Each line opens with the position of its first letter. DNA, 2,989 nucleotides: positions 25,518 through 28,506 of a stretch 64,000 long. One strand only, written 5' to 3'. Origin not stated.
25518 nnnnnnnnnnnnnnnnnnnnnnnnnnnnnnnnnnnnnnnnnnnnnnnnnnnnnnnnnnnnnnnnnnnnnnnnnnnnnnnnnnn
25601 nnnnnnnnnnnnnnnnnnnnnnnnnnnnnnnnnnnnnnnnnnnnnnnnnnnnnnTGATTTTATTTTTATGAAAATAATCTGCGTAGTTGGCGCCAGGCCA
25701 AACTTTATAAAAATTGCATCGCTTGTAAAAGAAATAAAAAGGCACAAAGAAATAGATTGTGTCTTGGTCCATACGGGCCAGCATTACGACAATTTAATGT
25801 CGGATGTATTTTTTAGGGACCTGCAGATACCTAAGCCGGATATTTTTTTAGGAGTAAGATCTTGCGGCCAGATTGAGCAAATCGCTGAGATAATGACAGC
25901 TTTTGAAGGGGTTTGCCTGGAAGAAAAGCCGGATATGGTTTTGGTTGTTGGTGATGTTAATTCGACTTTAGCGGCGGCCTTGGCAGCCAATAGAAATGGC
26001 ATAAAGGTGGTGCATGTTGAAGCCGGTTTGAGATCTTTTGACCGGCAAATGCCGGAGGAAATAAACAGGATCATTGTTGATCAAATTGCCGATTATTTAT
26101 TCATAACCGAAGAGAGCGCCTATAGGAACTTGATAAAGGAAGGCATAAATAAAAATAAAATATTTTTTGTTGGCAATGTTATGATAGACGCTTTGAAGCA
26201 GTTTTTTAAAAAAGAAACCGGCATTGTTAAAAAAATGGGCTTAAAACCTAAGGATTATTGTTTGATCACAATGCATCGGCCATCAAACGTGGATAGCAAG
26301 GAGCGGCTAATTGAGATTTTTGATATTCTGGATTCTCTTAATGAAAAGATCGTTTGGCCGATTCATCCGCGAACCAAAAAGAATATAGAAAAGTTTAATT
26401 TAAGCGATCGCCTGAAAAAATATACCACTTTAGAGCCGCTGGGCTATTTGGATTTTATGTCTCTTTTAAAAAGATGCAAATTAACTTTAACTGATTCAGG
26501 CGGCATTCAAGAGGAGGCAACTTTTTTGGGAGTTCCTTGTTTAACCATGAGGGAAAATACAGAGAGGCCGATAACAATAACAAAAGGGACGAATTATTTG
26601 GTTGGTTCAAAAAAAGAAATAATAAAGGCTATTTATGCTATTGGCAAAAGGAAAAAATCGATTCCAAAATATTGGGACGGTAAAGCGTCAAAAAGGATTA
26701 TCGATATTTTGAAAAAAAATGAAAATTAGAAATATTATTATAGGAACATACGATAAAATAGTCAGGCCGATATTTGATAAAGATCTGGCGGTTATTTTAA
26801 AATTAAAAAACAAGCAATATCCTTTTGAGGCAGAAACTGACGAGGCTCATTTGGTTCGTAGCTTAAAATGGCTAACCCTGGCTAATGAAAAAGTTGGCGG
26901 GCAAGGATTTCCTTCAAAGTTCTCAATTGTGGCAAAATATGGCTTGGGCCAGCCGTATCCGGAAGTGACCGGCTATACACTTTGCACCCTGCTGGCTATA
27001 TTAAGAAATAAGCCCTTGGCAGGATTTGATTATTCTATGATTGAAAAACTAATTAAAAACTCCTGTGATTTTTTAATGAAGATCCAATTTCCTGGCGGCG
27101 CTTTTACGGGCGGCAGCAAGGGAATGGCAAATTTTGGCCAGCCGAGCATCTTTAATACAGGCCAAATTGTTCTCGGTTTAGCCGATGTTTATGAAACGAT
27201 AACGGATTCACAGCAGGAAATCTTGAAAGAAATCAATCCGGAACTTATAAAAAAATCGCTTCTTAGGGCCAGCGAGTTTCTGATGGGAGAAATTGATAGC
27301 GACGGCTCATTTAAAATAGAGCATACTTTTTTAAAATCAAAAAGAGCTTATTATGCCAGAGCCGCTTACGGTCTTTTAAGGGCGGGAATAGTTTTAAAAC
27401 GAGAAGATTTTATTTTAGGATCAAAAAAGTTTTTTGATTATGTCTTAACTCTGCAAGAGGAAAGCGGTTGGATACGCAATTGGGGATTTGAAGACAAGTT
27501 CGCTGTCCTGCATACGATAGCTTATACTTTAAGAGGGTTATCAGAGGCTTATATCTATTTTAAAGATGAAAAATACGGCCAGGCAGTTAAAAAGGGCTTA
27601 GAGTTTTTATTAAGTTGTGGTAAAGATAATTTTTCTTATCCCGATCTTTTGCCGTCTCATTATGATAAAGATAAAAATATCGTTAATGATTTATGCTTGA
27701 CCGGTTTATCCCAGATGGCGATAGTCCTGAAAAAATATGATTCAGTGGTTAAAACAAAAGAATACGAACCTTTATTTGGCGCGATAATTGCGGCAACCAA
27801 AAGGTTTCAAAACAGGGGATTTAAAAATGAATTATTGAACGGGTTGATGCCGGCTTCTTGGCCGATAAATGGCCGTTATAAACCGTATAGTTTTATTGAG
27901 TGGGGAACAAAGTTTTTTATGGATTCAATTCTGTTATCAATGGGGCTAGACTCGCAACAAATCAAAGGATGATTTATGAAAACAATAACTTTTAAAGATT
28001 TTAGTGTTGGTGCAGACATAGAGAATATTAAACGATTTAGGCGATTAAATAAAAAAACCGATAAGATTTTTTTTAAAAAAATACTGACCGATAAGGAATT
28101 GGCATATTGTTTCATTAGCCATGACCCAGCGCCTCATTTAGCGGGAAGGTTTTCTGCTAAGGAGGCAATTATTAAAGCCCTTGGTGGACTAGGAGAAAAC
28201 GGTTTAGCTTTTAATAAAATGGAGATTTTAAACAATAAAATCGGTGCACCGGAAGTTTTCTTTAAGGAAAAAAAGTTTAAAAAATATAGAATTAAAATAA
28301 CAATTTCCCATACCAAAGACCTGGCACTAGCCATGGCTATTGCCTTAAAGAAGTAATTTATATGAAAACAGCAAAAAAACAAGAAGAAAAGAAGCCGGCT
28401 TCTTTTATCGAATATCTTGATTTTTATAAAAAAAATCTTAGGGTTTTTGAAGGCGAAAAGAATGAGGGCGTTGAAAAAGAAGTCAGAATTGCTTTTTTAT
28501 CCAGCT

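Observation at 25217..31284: FkbH-like / ACP / AcpS / MaoC / AAC(3)-family module embedded in a nonulosonic-acid pathway: predicted glyceryl-ACP-dependent N-acylation of a sialic-acid-like sugar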

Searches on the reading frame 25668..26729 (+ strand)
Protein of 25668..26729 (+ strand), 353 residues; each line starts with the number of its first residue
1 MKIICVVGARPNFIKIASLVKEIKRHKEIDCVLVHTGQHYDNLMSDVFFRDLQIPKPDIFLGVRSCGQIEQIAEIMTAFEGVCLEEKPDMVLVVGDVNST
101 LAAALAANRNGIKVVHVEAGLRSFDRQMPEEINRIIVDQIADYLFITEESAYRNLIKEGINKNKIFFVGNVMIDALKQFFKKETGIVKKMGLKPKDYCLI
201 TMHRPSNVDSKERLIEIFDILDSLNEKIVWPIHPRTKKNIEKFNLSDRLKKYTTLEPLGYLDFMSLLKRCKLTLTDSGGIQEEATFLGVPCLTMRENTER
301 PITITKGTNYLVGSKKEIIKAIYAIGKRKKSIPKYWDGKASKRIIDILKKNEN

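Call 3: search_protein_families(library=pfam, proteins=[window:25668-26729:+], max_evalue=0.01)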
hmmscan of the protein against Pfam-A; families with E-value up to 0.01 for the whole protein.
window:25668-26729:+ (353 aa): 3 families
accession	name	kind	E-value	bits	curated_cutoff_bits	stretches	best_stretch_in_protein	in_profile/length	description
PF02350.25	Epimerase_2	-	6.9e-111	370.9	30.6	1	21-349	1-347/347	UDP-N-acetylglucosamine 2-epimerase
PF04007.18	DUF354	-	1.1e-07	31.8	22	1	140-295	125-286/349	Protein of unknown function (DUF354)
PF13579.12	Glyco_trans_4_4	-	0.0063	17.3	29.7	1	76-170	60-157/158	Glycosyl transferase 4-like domain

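Call 5: search_protein_families(library=ncbifam, proteins=[window:25668-26729:+], max_evalue=0.001)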
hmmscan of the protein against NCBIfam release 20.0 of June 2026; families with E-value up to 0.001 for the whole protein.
window:25668-26729:+ (353 aa): 2 families
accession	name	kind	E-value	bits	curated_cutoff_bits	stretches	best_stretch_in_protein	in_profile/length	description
TIGR00236.1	wecB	equivalog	4e-100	335.5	210.15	1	1-351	1-365/366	non-hydrolyzing UDP-N-acetylglucosamine 2-epimerase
TIGR03568.1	NeuC_NnaA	equivalog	6.6e-33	114.1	235.9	1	2-348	2-365/365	UDP-N-acetylglucosamine 2-epimerase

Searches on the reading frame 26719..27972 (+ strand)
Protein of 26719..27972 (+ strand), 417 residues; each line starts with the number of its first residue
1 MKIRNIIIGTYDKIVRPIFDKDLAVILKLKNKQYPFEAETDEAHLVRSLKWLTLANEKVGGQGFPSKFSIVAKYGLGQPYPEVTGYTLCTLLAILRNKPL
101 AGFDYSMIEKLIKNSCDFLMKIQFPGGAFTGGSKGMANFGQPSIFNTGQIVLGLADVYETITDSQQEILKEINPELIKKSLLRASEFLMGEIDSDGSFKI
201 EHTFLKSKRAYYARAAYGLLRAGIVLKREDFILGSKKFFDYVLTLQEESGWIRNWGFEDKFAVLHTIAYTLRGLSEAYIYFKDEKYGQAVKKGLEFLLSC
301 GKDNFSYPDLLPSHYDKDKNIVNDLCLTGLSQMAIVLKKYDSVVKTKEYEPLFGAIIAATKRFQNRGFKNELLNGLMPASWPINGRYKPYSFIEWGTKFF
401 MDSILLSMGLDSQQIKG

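Call 3: search_protein_families(library=pfam, proteins=[window:26719-27972:+], max_evalue=0.01)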
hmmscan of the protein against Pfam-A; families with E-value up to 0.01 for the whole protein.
window:26719-27972:+ (417 aa): 1 family
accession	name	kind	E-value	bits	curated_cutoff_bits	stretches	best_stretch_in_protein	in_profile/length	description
PF09492.16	Pec_lyase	-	1.7e-05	24.7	22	1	269-321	43-95/292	Pectic acid lyase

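Call 5: search_protein_families(library=ncbifam, proteins=[window:26719-27972:+], max_evalue=0.001)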
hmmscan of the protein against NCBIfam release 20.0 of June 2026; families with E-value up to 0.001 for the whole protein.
window:26719-27972:+ (417 aa): 1 family
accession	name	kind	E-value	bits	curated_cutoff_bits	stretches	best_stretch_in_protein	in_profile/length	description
TIGR02474.1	pec_lyase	equivalog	0.00075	19.2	189.8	0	267-326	47-106/295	pectate lyase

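Call 70: search_protein_representatives(protein=window:26719-27972:+)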
Query: 417 residues. Proteins with E-value up to 0.001 (for the whole library): 1049; up to 1e-10: 689; up to 1e-30: 57. The best 150 are listed.
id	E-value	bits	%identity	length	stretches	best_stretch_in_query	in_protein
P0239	6.6e-145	499.9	53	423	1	2-417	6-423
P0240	1.8e-119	416.2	48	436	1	15-417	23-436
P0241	2.2e-116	406.0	46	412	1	10-417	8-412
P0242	2.2e-108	379.6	43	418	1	2-417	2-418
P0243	3.8e-85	303.1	39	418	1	24-417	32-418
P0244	1.0e-81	291.8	41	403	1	26-417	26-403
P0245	1.3e-59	219.0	35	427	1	30-407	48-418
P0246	7.6e-57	209.9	36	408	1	31-416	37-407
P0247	1.2e-53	199.3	48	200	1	221-417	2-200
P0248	2.3e-48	182.0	35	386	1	39-414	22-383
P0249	1.7e-47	179.0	33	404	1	42-408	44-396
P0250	4.2e-47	177.8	32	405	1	28-417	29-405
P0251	3.5e-45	171.4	32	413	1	43-417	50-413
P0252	3.3e-43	165.0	48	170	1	29-192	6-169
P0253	3.9e-39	151.5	32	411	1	32-417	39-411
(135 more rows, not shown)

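Call 73: search_protein_families(library=pfam, alignment_id=A3, max_evalue=0.01)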
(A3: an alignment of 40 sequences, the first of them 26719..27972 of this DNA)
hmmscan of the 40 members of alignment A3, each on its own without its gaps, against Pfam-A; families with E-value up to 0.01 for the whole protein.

A. member 1, window:26719-27972:+ (417 aa): 1 family
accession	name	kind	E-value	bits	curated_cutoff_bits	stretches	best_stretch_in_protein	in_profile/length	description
PF09492.16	Pec_lyase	-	1.7e-05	24.7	22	1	269-321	43-95/292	Pectic acid lyase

B. families by the number of members that match (of 40 scanned): 13 families
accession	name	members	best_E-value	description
PF13243.12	SQHop_cyclase_C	22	5.1e-12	Squalene-hopene cyclase C-terminal domain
PF09492.16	Pec_lyase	18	6.8e-10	Pectic acid lyase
PF07944.18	Beta-AFase-like_GH127_cat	17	6.3e-11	Beta-L-arabinofuranosidase, GH127 catalytic domain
PF06662.19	C5-epim_C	15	4.4e-07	D-glucuronyl C5-epimerase C-terminus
PF07470.19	Glyco_hydro_88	13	3.4e-07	Glycosyl Hydrolase Family 88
PF05147.19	LANC_like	8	6.4e-08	Lanthionine synthetase C-like protein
PF00432.27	Prenyltrans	6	7.3e-06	Prenyltransferase alpha-alpha toroid domain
PF06917.19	Pectate_lyase_2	6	6.6e-05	Periplasmic pectate lyase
PF03663.20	Glyco_hydro_76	5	1.3e-05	Glycosyl hydrolase family 76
PF00759.25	Glyco_hydro_9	3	0.00023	Glycosyl hydrolase family 9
PF07678.20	TED_complement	3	0.001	A-macroglobulin TED domain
PF01532.26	Glyco_hydro_47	1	0.00079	Glycosyl hydrolase family 47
PF13249.12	SQHop_cyclase_N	1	0.00094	Squalene-hopene cyclase N-terminal domain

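Call 78: predict_structure(alignment_id=A3)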
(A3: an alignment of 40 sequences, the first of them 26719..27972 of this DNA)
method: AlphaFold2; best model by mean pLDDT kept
length: 417 residues; sequences in the alignment: 40
mean_pLDDT: 96.0   pTM: 0.94
mean pLDDT of the five models: 96.0, 95.7, 95.6, 95.6, 95.2
residues with pLDDT >= 90: 381; 70-90: 33; 50-70: 3; < 50: 0
segments of 3 or more residues with pLDDT < 50: none
pLDDT, mean of each block of 10 residues (from residue 1): 85 92 95 97 97 98 97 93 98 93 92 98 98 89 98 98 81 97 99 98 96 98 98 99 98 92 98 98 98 98 94 97 98 98 96 98 98 97 96 98 98 95
secondary structure, 60 per line:
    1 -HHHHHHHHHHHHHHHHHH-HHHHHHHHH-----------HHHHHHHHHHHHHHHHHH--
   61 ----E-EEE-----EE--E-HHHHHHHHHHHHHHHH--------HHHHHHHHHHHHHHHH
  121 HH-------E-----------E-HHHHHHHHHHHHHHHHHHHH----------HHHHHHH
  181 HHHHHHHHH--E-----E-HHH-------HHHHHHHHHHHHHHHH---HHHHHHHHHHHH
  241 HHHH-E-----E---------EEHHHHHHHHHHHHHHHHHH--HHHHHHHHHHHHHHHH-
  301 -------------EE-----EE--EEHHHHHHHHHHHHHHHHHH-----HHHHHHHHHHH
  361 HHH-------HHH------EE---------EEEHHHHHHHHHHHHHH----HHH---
elements in order: H2-19 H21-29 H41-58 E67-69 H81-96 H105-122 H144-163 H174-189 H210-225 H229-244 H264-281 H284-299 H327-344 H350-363 E391-393 H394-407

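Call 80: fold_search(model_id=the predicted structure, library=pdb)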
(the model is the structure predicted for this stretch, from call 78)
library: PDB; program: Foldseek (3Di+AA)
matches with E <= 10: 998; with E <= 0.001: 244
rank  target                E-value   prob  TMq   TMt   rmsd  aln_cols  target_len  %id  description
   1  3wiw                  2.5e-08  1.00  0.62  0.69   4.6       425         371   11  Crystal structure of unsaturated glucuronyl hydrolase specific for heparin (released 2014-01-08)
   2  4z4j                  3.1e-08  1.00  0.58  0.62   7.8       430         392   14  Crystal Structure of cellobiose 2-epimerase from Caldicellulosiruptor saccharolyticus DSM 8903 (released 2016-04-13)
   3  4z4l                  3.5e-08  1.00  0.64  0.67   5.0       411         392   12  Crystal Structure of cellobiose 2-epimerase from Caldicellulosiruptor saccharolyticus DSM 8903 (released 2016-04-13)
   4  8wbu                  5.9e-08  1.00  0.60  0.64   7.4       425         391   14  The crystal structure of circular mannose with mutant H247F of the cellobiose 2-epimerase from Caldicellulosiruptor sacc (released 2023-10-25)
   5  7tem_A                1.6e-07  1.00  0.62  0.64   5.4       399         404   10  Crystal Structure of the Putative Exported Protein YPO2471 from Yersinia pestis (released 2022-01-19)
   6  7d5g_A                1.8e-07  1.00  0.59  0.63   7.6       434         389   13  Crystal structure of the CsCE with ligand to have a insight into the catalytic mechanism (released 2021-12-01)
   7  6f04                  2.0e-07  1.00  0.54  0.58   8.9       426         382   12  N-acetylglucosamine-2-epimerase (released 2018-09-26)
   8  8h1l_A                2.8e-07  1.00  0.60  0.60   8.2       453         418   12  Crystal structure of glucose-2-epimerase in complex with D-Glucitol from Runella slithyformis Runsl_4512 (released 2023-07-12)
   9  7tem_B                3.6e-07  1.00  0.60  0.62   5.4       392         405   10  Crystal Structure of the Putative Exported Protein YPO2471 from Yersinia pestis (released 2022-01-19)
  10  8h1l_C                5.4e-07  1.00  0.61  0.60   7.5       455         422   11  Crystal structure of glucose-2-epimerase in complex with D-Glucitol from Runella slithyformis Runsl_4512 (released 2023-07-12)
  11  2fv0_A                6.0e-07  1.00  0.63  0.69   4.8       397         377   13  UGL_D88N/dGlcA-Glc-Rha-Glc (released 2006-05-30)
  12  8h1n                  6.0e-07  1.00  0.60  0.59   6.9       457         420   10  Crystal structure of glucose-2-epimerase mutant_D254A in complex with D-Glucitol from Runella slithyformis Runsl_4512 (released 2023-07-12)
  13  8h1l_D                7.9e-07  1.00  0.62  0.62   8.1       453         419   12  Crystal structure of glucose-2-epimerase in complex with D-Glucitol from Runella slithyformis Runsl_4512 (released 2023-07-12)
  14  5x32_B                9.1e-07  1.00  0.61  0.64   5.1       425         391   10  Crystal structure of D-mannose isomerase (released 2018-02-07)
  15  1vd5                  1.2e-06  1.00  0.65  0.71   4.7       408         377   12  Crystal Structure of Unsaturated Glucuronyl Hydrolase, Responsible for the Degradation of Glycosaminoglycan, from Bacill (released 2004-07-13)
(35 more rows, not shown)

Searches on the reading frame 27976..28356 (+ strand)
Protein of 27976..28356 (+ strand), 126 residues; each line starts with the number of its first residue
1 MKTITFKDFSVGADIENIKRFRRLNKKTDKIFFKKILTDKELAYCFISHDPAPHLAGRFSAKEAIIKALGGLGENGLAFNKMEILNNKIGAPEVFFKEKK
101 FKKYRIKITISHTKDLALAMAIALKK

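Call 3: search_protein_families(library=pfam, proteins=[window:27976-28356:+], max_evalue=0.01)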
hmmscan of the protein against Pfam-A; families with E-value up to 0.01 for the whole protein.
window:27976-28356:+ (126 aa): 1 family
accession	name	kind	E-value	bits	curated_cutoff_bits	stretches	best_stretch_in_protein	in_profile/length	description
PF01648.25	ACPS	-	3.5e-18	66.1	25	1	10-120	1-110/111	4'-phosphopantetheinyl transferase superfamily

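Call 5: search_protein_families(library=ncbifam, proteins=[window:27976-28356:+], max_evalue=0.001)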
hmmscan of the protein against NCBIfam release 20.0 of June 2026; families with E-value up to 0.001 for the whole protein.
window:27976-28356:+ (126 aa): 13 families
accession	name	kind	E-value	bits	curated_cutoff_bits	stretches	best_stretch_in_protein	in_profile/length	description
TIGR00556.1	pantethn_trn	domain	1.9e-24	86.2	45.35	1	9-122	3-124/128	phosphopantetheine--protein transferase domain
NF011250.0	PRK14656.1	equivalog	1.2e-21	77.1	175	1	9-122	3-122/126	holo-[acyl-carrier-protein] synthase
TIGR00516.1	acpS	equivalog_domain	2.9e-21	76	59.8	1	10-122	4-119/125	holo-ACP synthase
NF011257.0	PRK14663.1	equivalog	1.5e-19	70.2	186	1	10-123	2-117/123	holo-[acyl-carrier-protein] synthase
NF011251.0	PRK14657.1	equivalog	2.6e-17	63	165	1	11-122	5-120/123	holo-[acyl-carrier-protein] synthase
NF011253.0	PRK14659.1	equivalog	3.3e-17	63.2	156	1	10-123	4-119/123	holo-[acyl-carrier-protein] synthase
NF011254.0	PRK14660.1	equivalog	1.3e-15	57.5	195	1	11-122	5-122/125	holo-[acyl-carrier-protein] synthase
NF011256.0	PRK14662.1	equivalog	3.5e-15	56.5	150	1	10-122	4-116/123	4'-phosphopantetheinyl transferase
NF000832.0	PRK00070.3-2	equivalog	4.7e-14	52.7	107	1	10-123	4-114/116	holo-ACP synthase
NF000835.0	PRK00070.4-1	equivalog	5.6e-11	42.7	128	1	10-124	4-112/115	holo-ACP synthase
NF000831.0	PRK00070.3-1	equivalog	1.2e-10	41.4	124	1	10-122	5-126/130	holo-ACP synthase AcpS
NF011255.0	PRK14661.1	equivalog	9e-07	28.9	209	1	30-120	17-104/169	holo-[acyl-carrier-protein] synthase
NF011252.0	PRK14658.1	equivalog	0.00022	21.3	149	1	27-122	17-108/115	holo-ACP synthase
